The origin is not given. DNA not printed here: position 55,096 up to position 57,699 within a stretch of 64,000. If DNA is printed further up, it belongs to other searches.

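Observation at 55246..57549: PilT retraction ATPase with a 400-aa C-terminal TPR extension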

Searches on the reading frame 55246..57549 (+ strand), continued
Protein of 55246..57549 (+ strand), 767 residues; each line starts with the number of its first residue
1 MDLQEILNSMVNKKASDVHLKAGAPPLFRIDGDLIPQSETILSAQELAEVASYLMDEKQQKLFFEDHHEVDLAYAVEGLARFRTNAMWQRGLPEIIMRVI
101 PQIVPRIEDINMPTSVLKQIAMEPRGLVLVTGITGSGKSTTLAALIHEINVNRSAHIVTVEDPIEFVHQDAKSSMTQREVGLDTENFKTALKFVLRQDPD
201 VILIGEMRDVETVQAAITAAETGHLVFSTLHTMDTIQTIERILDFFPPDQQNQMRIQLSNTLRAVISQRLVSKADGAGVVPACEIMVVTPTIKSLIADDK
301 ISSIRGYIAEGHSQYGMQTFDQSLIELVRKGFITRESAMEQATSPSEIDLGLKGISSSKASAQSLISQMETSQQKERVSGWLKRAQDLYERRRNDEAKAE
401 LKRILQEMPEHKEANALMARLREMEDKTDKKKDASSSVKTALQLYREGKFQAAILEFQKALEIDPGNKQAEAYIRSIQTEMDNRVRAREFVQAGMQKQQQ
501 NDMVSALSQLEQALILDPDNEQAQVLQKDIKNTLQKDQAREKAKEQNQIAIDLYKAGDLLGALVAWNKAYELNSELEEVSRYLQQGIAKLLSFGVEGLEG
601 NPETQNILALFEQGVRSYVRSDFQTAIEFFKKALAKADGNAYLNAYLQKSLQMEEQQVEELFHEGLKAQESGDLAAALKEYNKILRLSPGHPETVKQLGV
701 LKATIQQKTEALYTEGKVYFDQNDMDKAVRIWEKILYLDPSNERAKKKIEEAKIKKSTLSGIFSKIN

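Call 63: find_encoding_contigs(protein=P0061, flank=10000, max_places=1)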
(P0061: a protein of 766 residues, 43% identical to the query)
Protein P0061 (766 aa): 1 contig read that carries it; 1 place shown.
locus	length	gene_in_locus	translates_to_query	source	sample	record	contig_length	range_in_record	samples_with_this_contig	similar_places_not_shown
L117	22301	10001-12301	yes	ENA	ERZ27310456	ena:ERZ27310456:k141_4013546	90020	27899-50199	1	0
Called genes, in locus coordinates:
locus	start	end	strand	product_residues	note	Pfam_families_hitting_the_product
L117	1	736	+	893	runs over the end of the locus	PF02739:5_3_exonuc_N, PF01367:5_3_exonuc, PF00476:DNA_pol_A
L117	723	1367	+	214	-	PF01121:CoaE, PF13671:AAA_33 (weak)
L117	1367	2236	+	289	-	PF08668:HDOD, PF01966:HD (weak)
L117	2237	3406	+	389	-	PF01590:GAF, PF13185:GAF_2, PF13492:GAF_3, PF13487:HD_5, PF01966:HD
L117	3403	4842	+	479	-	PF13185:GAF_2, PF13492:GAF_3 (weak), PF00990:GGDEF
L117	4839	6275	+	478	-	PF13185:GAF_2 (weak), PF00990:GGDEF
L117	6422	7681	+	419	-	PF07498:Rho_N, PF07497:Rho_RNA_bind, PF00006:ATP-synt_ab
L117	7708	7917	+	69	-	PF01197:Ribosomal_L31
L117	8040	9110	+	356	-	PF03462:PCRF, PF00472:RF-1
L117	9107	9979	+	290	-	PF17827:PrmC_N, PF01170:UPF0020 (weak), PF05175:MTS, PF06325:PrmA (weak), PF08241:Methyltransf_11, PF08242:Methyltransf_12 (weak), PF13649:Methyltransf_25, PF13847:Methyltransf_31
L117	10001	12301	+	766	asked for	PF00437:T2SSE, PF10579:Rapsyn_N (faint), PF14863:Alkyl_sulf_dimr (faint), PF00515:TPR_1 (faint), PF07719:TPR_2 (faint), PF13181:TPR_8 (faint), PF13414:TPR_11 (faint), PF13428:TPR_14 (faint), +2 more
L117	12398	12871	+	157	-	-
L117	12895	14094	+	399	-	-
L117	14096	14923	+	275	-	PF03705:CheR_N, PF13649:Methyltransf_25 (faint), PF01739:CheR, PF08242:Methyltransf_12 (faint)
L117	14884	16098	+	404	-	-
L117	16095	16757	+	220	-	PF01584:CheW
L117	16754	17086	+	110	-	PF00543:P-II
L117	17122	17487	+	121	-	PF00072:Response_reg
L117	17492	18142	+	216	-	PF04509:CheC, PF13690:CheX (faint), PF04509:CheC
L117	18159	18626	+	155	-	PF03975:CheD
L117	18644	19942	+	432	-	PF00015:MCPsignal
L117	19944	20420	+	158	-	PF01584:CheW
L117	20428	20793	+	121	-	PF00072:Response_reg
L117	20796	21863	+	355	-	PF00072:Response_reg, PF01339:CheB_methylest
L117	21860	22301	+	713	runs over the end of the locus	PF01627:Hpt, PF07194:P2, PF02895:H-kinase_dim, PF02518:HATPase_c, PF01584:CheW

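Call 64: find_encoding_contigs(protein=P0117, flank=10000, max_places=1)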
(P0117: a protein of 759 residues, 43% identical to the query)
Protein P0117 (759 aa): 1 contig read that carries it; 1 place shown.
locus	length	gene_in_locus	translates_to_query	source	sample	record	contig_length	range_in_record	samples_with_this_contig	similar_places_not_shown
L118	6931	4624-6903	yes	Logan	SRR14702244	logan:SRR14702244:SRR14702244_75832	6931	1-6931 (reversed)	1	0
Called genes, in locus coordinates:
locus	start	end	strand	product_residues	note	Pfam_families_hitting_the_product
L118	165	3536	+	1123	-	PF13860:FlgD_ig (faint)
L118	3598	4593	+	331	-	PF13729:TraF_2 (faint)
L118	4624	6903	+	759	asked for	PF00437:T2SSE, PF00515:TPR_1 (faint), PF07719:TPR_2 (faint), PF13428:TPR_14 (faint), PF14559:TPR_19 (faint)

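Call 65: find_encoding_contigs(protein=P0122, flank=10000, max_places=1)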
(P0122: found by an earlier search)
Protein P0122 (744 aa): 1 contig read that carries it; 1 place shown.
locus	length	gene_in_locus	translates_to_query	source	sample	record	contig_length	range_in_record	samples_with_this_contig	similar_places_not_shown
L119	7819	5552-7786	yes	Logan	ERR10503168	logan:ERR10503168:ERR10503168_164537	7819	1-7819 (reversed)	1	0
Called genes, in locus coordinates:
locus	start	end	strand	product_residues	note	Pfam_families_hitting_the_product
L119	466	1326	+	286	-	PF00106:adh_short, PF08659:KR, PF13561:adh_short_C2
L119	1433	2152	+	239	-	PF00300:His_Phos_1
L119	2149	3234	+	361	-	PF01636:APH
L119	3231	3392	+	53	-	-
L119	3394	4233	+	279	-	PF00106:adh_short, PF08659:KR, PF13561:adh_short_C2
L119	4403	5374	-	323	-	PF00579:tRNA-synt_1b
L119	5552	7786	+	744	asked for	PF00437:T2SSE, PF13191:AAA_16 (faint), PF14853:Fis1_TPR_C (faint), PF13428:TPR_14 (faint), PF07719:TPR_2 (faint), PF13432:TPR_16 (faint), PF14559:TPR_19 (faint), PF00515:TPR_1 (faint)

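Call 68: find_homologous_proteins(query=L117:6422-7678:+, max_evalue=1e-100)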
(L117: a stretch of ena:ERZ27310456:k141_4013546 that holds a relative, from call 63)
Query L117:6422-7678:+ (419 aa): 8000 proteins with E <= 1e-100 among 8000 candidates; the best 120 are listed.
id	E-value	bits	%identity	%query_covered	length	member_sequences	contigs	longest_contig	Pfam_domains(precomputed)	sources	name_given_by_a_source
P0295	2.4e-269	910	100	100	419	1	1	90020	PF07497.19,PF07498.19,PF00006.32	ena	-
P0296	6.9e-267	902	99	100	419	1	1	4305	PF07497.19,PF07498.19,PF00006.32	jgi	jgi:transcription termination factor Rho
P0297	1.3e-260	882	96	100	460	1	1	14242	PF07497.19,PF07498.19,PF00006.32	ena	-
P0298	2.4e-260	881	95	100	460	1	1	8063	PF07497.19,PF07498.19,PF00006.32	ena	-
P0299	2.4e-260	881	95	100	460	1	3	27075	PF07497.19,PF07498.19,PF00006.32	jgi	-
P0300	4.4e-260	880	95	100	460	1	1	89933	PF07497.19,PF07498.19,PF00006.32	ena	-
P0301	1.3e-259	878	95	100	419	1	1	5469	PF07497.19,PF07498.19,PF00006.32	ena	-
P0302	3.1e-259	877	95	100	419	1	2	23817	PF07497.19,PF07498.19,PF00006.32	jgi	jgi:transcription termination factor Rho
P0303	1.4e-258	875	95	100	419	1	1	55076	PF07497.19,PF07498.19,PF00006.32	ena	-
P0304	2.0e-258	875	94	100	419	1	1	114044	PF07497.19,PF07498.19,PF00006.32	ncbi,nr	ncbi:MAG TPA: transcription termination factor Rho [bacterium]|nr:transcription termination factor R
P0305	4.9e-258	873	94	100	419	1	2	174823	PF07497.19,PF07498.19,PF00006.32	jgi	jgi:transcription termination factor Rho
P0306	2.7e-256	868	94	100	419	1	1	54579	PF07497.19,PF07498.19,PF00006.32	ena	-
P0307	5.1e-256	867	94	100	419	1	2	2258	PF07497.19,PF07498.19,PF00006.32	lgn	-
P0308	6.5e-256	866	94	100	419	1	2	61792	PF07497.19,PF07498.19,PF00006.32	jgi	jgi:transcription termination factor Rho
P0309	2.2e-255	865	94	100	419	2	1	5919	PF07497.19,PF07498.19,PF00006.32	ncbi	-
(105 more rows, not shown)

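Call 86: search_protein_families(library=ncbifam, proteins=[L117:16095-16754:+, L033:16126-16776:+, L117:12895-14091:+, L115:12091-14172:+, L115:7881-8216:+], max_evalue=0.00001)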
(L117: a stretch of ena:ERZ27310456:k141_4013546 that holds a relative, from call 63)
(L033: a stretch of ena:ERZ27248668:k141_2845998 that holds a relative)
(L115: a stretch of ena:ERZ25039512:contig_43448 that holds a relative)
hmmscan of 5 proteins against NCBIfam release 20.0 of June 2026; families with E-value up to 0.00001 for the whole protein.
L117:16095-16754:+ (220 aa): 3 families
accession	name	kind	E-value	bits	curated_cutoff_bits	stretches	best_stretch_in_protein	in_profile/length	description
NF053729.1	c-di-GMP_motif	domain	2.3e-18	65.7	38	1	15-64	2-51/53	cyclic di-GMP-binding domain-containing protein, MshE-related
NF007903.0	PRK10612.1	equivalog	1e-17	64.4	260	1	65-208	16-156/167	chemotaxis protein CheW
NF012033.0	PRK15489.1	equivalog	4.5e-08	31.7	537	1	3-57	481-535/703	glycosyl transferase family protein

L033:16126-16776:+ (217 aa): 2 families
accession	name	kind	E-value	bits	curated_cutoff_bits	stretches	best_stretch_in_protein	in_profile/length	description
NF007903.0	PRK10612.1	equivalog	2.9e-21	75.9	260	1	64-204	19-159/167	chemotaxis protein CheW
NF053729.1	c-di-GMP_motif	domain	4.7e-14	51.9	38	1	11-60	2-51/53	cyclic di-GMP-binding domain-containing protein, MshE-related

L117:12895-14091:+ (399 aa): 0 families

L115:12091-14172:+ (694 aa): 10 families
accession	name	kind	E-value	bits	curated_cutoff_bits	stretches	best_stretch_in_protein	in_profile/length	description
NF041336.1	CheA_Halo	equivalog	7.6e-148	494.1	950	1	4-666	2-665/666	chemotaxis protein CheA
NF007835.0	PRK10547.1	equivalog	9.8e-97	325.1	793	1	5-676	5-665/670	chemotaxis protein CheA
NF046044.1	PnpS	equivalog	1.1e-07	31.2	400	0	321-452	219-334/390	two-component system histidine kinase PnpS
TIGR02966.1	phoR_proteo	equivalog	1.3e-07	30.9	334.2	0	319-453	161-279/333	phosphate regulon sensor histidine kinase PhoR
NF047874.1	MASE3_PAS_HK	subfamily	2.4e-07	29.9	560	0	494-535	587-628/655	MASE3 domain-containing sensor histidine kinase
NF007688.0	PRK10364.1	equivalog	4.2e-07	29.1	479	0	491-533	410-452/460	two-component system sensor histidine kinase ZraS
NF010076.0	PRK13557.1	subfamily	8e-07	27.8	631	0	491-534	353-396/540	histidine kinase famiy protein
NF008298.1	PRK11086.1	subfamily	1.1e-06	27.4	520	0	492-532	485-525/529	DcuS/MalK family sensor histidine kinase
NF011874.0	PRK15347.1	equivalog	2.5e-06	25.8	852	0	491-534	573-616/921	two component system sensor kinase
NF033092.0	HK_WalK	equivalog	5.5e-06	25.2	725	0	312-453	418-538/594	cell wall metabolism sensor histidine kinase WalK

L115:7881-8216:+ (112 aa): 2 families
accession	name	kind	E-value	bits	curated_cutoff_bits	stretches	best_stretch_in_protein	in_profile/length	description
NF008111.0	PRK10858.1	equivalog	7.5e-28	97.2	202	1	1-110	1-110/112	nitrogen regulatory protein P-II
NF007946.0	PRK10665.1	equivalog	8e-28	97.5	181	1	1-111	1-111/112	P-II family nitrogen regulator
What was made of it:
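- On MshEN c-di-GMP-binding domain, for window 61088-61726: Clade-1 orthologues score 65.7 and 51.9 bits (call 86).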

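Call 88: fold_search(model_id=the predicted structure, library=pdb)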
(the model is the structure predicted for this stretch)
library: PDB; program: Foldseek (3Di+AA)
matches with E <= 10: 1563; with E <= 0.001: 353
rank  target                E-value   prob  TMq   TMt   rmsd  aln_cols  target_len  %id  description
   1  6ojx_A                4.7e-34  1.00  0.43  0.91   2.6       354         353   47  PilT4 from Geobacter metallireducens bound to ATP (released 2019-11-20)
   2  6ojy_E                8.5e-34  1.00  0.42  0.87   2.9       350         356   47  Methylated PilT4 from Geobacter metallireducens bound to sulfate: C3ocococ conformation (released 2019-11-20)
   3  6ojy_A                1.1e-33  1.00  0.42  0.86   3.3       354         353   47  Methylated PilT4 from Geobacter metallireducens bound to sulfate: C3ocococ conformation (released 2019-11-20)
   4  6ojz_D                1.1e-33  1.00  0.40  0.80   4.3       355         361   47  PilT4 from Geobacter metallireducens bound to ADP with partial occupancy: C3ocococ conformation (released 2019-11-20)
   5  5zfq_A                1.4e-33  1.00  0.41  0.82   3.8       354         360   47  Crystal structure of PilT-4, a retraction ATPase motor of Type IV pilus , from Geobacter sulfurreducens (released 2018-09-19)
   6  6ojx_B                1.8e-33  1.00  0.43  0.91   2.7       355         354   47  PilT4 from Geobacter metallireducens bound to ATP (released 2019-11-20)
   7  6ojy_F                2.0e-33  1.00  0.42  0.88   2.9       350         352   47  Methylated PilT4 from Geobacter metallireducens bound to sulfate: C3ocococ conformation (released 2019-11-20)
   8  6okv_D                2.2e-33  1.00  0.44  0.90   2.5       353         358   47  PilT4 from Geobacter metallireducens bound to AMP-PNP: C2ccocco conformation (released 2019-11-20)
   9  6ojz_C                2.5e-33  1.00  0.41  0.85   3.4       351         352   48  PilT4 from Geobacter metallireducens bound to ADP with partial occupancy: C3ocococ conformation (released 2019-11-20)
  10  6ojy_B                3.1e-33  1.00  0.42  0.86   3.0       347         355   48  Methylated PilT4 from Geobacter metallireducens bound to sulfate: C3ocococ conformation (released 2019-11-20)
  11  6ojy_C                3.3e-33  1.00  0.42  0.87   3.0       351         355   48  Methylated PilT4 from Geobacter metallireducens bound to sulfate: C3ocococ conformation (released 2019-11-20)
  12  6ok2_A                3.9e-33  1.00  0.43  0.89   2.8       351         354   48  PilT4 from Geobacter metallireducens bound to ADP: C3ocococ conformation (released 2019-11-20)
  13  6ok2_D                4.5e-33  1.00  0.40  0.81   4.1       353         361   48  PilT4 from Geobacter metallireducens bound to ADP: C3ocococ conformation (released 2019-11-20)
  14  6okv_B                9.9e-33  1.00  0.42  0.88   2.9       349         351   48  PilT4 from Geobacter metallireducens bound to AMP-PNP: C2ccocco conformation (released 2019-11-20)
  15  6ojy_D                1.4e-32  1.00  0.42  0.88   3.2       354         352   47  Methylated PilT4 from Geobacter metallireducens bound to sulfate: C3ocococ conformation (released 2019-11-20)
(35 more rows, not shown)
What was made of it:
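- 55246..56286 (+): PilT-family ATPase core (aa 1-347), made of the N-terminal PAS-like domain and the RecA-like C-terminal domain. Foldseek TMt 0.91 and rmsd 2.6 A against 6ojx_A (call 88).
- On PilT/PilU family type IVa pilus ATPase (TIGR01420): Against 3jvu_A: TMt 0.91 (call 88).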
